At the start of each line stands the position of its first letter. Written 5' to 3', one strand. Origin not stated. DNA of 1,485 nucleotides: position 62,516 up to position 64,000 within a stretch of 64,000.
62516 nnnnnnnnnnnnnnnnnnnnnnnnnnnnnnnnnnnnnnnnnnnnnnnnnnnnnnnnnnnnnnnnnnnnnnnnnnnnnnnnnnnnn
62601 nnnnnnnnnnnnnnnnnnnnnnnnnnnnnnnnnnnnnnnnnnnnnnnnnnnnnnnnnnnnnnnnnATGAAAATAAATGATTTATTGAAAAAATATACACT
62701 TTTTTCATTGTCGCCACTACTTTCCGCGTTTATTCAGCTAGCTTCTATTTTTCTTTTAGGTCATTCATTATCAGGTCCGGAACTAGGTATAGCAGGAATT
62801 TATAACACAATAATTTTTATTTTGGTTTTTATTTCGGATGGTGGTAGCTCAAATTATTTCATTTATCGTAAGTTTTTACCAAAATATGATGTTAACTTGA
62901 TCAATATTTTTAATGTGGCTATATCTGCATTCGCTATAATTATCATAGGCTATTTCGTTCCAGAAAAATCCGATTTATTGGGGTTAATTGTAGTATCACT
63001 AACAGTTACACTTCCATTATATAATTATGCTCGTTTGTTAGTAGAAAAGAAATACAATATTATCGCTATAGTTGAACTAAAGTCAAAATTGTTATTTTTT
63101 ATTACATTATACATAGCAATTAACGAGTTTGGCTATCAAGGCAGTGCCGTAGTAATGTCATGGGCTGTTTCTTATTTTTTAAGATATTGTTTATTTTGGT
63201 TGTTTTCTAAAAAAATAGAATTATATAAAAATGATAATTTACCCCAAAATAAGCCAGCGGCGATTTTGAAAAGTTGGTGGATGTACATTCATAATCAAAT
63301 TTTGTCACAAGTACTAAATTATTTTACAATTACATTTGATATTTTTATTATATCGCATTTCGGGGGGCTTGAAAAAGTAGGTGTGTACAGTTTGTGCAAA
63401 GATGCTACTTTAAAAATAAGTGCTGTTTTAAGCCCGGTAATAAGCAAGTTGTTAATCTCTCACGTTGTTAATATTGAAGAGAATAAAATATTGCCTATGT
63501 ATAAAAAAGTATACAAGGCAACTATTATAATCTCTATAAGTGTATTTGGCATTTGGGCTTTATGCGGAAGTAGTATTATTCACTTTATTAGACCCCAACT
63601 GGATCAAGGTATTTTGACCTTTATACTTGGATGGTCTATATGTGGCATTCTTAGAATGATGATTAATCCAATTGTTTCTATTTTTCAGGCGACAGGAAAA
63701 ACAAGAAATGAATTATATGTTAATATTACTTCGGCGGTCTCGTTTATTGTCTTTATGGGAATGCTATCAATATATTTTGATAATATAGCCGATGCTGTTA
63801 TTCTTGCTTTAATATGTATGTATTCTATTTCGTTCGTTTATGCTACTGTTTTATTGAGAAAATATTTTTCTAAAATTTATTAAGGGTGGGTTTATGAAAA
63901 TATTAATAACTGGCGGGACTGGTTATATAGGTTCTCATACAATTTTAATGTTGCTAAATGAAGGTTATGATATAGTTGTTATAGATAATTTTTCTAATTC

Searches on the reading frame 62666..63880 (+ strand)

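Call 37: search_protein_families(proteins=[P0001, P0003], library=ncbifam, max_evalue=0.01)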
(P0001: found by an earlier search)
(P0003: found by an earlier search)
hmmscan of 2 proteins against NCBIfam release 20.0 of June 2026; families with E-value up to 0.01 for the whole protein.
P0001 (90 aa): 0 families

P0003 (80 aa): 31 families (the best 25 are shown)
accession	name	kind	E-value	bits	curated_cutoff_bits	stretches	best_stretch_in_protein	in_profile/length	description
NF007240.0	PRK09677.1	equivalog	1.3e-13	50.9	243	1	13-77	118-184/192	putative lipopolysaccharide biosynthesis O-acetyl transferase WbbJ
TIGR03308.1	phn_thr-fam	hypoth_equivalog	5.4e-13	49.2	201.65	1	23-77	106-162/204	phosphonate metabolim protein, transferase hexapeptide repeat family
NF007076.0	PRK09527.1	equivalog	1.7e-11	43.9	347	1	26-76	132-184/203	galactoside O-acetyltransferase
NF000490.1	chloram_CatB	equivalog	1.4e-10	40.8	350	1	18-77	103-164/210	type B chloramphenicol O-acetyltransferase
NF000311.1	Vat_ABCDEFH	equivalog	1.7e-10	40.8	300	1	21-77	105-164/201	Vat family streptogramin A O-acetyltransferase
TIGR03570.1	NeuD_NnaD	subfamily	1.7e-10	40.8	160.8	1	25-72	153-202/202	NeuD/PglB/VioB family sugar acetyltransferase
NF007499.0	PRK10092.1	equivalog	3.6e-10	39.9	314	1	24-76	128-182/183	maltose O-acetyltransferase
NF000504.1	stregram_VatH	exception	1e-09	38.6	475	1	19-77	110-171/216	streptogramin A O-acetyltransferase Vat(H)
NF033468.1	stregram_VatI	exception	1.4e-09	38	415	1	21-77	107-166/208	streptogramin A O-acetyltransferase Vat(I)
NF000101.1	stregram_VatA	exception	1.5e-09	37.8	450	1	21-77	113-172/219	streptogramin A O-acetyltransferase Vat(A)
NF007797.0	PRK10502.1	subfamily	4e-09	36.4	192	1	21-78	121-180/183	WcaF family extracellular polysaccharide biosynthesis acetyltransferase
TIGR03532.1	DapD_Ac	equivalog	8.6e-09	35.3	231.75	1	24-76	159-213/231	2,3,4,5-tetrahydropyridine-2,6-dicarboxylate N-acetyltransferase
NF041874.1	EPS_EpsC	equivalog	1e-08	35.1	150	2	48-77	138-167/168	serine O-acetyltransferase EpsC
NF000084.1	amicyc_ac_ApmA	equivalog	3.7e-07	30.1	550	1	25-77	176-232/274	aminocyclitol acetyltransferase ApmA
NF058585.1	HptprglPActTf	PfamEq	3.7e-07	29.9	300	1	23-77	104-160/172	heptaprenylglyceryl phosphate O-acetyltransferase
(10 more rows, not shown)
